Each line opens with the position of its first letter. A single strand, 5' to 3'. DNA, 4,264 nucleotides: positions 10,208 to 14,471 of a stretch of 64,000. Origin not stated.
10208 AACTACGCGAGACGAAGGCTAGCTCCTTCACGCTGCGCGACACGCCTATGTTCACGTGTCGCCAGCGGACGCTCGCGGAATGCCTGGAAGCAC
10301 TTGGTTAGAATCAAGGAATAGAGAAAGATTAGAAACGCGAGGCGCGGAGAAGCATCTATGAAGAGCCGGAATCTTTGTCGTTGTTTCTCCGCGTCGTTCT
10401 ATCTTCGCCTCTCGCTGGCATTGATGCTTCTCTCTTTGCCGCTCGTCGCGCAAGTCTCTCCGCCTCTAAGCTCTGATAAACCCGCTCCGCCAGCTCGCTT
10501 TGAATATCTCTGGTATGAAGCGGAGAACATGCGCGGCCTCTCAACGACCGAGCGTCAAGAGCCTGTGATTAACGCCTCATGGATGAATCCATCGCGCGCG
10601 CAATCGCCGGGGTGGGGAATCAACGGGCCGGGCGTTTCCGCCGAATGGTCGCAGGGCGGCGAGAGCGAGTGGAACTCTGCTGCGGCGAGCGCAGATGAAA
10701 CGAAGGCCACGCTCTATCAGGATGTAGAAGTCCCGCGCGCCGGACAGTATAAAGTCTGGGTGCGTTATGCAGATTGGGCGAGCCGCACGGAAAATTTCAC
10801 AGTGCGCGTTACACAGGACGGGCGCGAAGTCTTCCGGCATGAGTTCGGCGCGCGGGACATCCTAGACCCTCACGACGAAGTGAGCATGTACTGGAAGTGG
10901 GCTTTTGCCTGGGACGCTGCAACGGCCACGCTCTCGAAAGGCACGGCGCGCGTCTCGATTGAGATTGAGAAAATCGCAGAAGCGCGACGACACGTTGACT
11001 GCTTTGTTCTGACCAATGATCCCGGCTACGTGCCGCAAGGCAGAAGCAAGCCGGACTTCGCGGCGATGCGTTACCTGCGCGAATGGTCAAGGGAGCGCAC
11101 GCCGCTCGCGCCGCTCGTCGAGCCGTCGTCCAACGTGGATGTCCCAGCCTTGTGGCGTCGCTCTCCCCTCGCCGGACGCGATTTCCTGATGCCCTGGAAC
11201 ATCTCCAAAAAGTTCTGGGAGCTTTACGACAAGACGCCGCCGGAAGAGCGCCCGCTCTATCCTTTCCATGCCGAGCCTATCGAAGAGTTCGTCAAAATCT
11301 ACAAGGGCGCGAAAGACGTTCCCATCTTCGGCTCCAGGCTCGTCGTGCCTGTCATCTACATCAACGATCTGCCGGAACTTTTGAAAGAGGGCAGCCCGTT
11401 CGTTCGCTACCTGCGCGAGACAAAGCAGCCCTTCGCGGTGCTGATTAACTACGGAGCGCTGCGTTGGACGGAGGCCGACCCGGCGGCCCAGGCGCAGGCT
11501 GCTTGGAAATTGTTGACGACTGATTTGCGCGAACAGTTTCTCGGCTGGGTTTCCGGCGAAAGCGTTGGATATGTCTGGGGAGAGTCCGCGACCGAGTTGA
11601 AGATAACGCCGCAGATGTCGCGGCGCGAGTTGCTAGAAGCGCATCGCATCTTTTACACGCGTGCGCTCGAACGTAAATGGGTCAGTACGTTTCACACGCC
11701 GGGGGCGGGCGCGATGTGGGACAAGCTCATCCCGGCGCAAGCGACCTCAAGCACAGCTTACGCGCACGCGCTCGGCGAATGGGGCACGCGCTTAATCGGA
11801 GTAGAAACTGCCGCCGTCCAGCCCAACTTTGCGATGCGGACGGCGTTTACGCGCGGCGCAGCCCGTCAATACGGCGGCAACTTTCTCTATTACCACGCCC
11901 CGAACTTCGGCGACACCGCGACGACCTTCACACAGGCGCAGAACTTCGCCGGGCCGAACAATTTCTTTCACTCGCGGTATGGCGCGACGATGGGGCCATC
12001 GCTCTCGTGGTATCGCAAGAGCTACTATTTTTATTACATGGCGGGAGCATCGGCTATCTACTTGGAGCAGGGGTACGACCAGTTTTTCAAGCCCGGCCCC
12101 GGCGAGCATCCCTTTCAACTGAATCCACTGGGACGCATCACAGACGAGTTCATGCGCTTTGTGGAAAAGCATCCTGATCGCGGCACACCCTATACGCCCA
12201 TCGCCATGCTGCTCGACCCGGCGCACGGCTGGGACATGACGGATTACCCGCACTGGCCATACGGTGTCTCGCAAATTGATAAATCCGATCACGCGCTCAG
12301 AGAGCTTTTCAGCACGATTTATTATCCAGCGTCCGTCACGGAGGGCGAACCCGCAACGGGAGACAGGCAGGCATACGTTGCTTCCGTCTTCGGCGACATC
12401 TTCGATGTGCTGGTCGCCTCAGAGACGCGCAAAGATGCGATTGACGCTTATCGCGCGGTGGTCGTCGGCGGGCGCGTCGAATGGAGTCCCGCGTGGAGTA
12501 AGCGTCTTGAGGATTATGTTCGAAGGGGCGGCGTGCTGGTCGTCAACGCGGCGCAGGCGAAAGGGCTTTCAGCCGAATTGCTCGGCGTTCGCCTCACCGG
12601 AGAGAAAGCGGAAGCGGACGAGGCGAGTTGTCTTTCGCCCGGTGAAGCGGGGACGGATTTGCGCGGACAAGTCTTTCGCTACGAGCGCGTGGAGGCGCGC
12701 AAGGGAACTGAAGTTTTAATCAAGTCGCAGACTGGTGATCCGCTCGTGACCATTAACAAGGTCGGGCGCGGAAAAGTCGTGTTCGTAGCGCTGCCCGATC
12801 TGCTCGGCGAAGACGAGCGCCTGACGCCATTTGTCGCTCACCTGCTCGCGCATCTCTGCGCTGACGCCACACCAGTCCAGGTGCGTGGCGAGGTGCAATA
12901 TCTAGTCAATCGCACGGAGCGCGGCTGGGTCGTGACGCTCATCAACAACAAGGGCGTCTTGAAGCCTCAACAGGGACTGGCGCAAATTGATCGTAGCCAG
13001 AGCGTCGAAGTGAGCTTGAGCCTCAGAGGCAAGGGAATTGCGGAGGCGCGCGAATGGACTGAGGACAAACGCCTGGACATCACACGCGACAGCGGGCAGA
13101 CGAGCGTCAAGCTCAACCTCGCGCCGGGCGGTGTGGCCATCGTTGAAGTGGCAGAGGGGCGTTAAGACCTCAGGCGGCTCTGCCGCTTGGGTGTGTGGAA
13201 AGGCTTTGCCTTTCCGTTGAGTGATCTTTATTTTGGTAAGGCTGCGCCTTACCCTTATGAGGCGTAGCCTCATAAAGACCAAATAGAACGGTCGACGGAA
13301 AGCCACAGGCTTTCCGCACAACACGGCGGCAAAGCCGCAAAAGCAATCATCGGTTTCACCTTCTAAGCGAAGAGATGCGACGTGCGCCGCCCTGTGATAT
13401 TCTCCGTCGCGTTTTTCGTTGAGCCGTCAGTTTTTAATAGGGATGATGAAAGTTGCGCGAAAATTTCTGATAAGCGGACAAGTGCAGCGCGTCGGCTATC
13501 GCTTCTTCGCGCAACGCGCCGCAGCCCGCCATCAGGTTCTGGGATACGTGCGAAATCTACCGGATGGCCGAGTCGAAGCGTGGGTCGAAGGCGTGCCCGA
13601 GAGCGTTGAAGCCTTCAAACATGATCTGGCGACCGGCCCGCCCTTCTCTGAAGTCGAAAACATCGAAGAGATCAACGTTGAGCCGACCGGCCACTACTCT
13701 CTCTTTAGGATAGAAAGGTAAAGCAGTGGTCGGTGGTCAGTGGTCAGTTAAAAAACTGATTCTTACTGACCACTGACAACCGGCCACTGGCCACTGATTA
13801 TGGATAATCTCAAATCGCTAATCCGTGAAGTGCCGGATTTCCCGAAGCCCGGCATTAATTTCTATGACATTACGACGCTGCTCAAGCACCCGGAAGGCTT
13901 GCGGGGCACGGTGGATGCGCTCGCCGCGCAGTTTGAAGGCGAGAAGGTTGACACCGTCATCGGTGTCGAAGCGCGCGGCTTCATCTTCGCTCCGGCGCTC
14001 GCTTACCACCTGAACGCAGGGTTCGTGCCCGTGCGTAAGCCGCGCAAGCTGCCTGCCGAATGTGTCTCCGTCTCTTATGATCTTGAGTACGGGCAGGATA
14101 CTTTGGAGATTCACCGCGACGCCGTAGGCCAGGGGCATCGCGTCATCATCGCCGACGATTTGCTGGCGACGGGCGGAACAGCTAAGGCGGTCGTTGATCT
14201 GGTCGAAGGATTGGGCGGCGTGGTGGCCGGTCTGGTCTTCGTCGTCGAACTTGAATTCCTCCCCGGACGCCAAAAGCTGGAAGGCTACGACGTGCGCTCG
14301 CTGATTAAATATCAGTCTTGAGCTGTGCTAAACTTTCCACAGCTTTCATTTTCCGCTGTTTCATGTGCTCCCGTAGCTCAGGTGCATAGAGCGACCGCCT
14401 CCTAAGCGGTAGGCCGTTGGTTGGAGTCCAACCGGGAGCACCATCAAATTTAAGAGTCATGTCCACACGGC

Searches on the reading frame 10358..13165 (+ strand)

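Call 45: search_protein_families(library=pfam, proteins=[window:10358-13165:+], max_evalue=0.001)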
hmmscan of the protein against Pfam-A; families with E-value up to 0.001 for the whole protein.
window:10358-13165:+ (935 aa): 3 families
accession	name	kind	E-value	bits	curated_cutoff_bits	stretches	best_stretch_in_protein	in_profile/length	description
PF14258.12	DUF4350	-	5.7e-05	23.9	30.4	1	700-816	41-163/181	Domain of unknown function (DUF4350)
PF08532.16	Glyco_hydro_42M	-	6.9e-05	22.9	25.8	0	692-831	52-202/207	Beta-galactosidase trimerisation domain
PF24157.1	DUF7408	-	0.00044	20.7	27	1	710-812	52-154/174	Domain of unknown function (DUF7408)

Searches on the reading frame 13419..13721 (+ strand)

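Call 45: search_protein_families(library=pfam, proteins=[window:13419-13721:+], max_evalue=0.001)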
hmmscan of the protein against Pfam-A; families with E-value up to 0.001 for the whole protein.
window:13419-13721:+ (100 aa): 1 family
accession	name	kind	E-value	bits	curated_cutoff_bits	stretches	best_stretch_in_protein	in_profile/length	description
PF00708.24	Acylphosphatase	-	6.8e-24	84.4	22.5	1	15-98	2-85/85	Acylphosphatase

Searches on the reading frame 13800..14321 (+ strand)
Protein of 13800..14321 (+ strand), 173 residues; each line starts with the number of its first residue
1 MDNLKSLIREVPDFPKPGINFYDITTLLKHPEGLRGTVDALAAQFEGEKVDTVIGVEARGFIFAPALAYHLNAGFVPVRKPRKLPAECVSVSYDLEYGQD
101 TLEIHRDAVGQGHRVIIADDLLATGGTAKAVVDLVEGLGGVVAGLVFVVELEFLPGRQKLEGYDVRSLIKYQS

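Call 46: search_protein_families(library=pfam, proteins=[window:13800-14321:+], max_evalue=0.001)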
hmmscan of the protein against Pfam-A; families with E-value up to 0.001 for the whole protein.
window:13800-14321:+ (173 aa): 1 family
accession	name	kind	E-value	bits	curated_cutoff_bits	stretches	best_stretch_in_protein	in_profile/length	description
PF00156.33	Pribosyltran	-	5.8e-15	55.4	26.3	1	25-149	3-124/158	Phosphoribosyl transferase domain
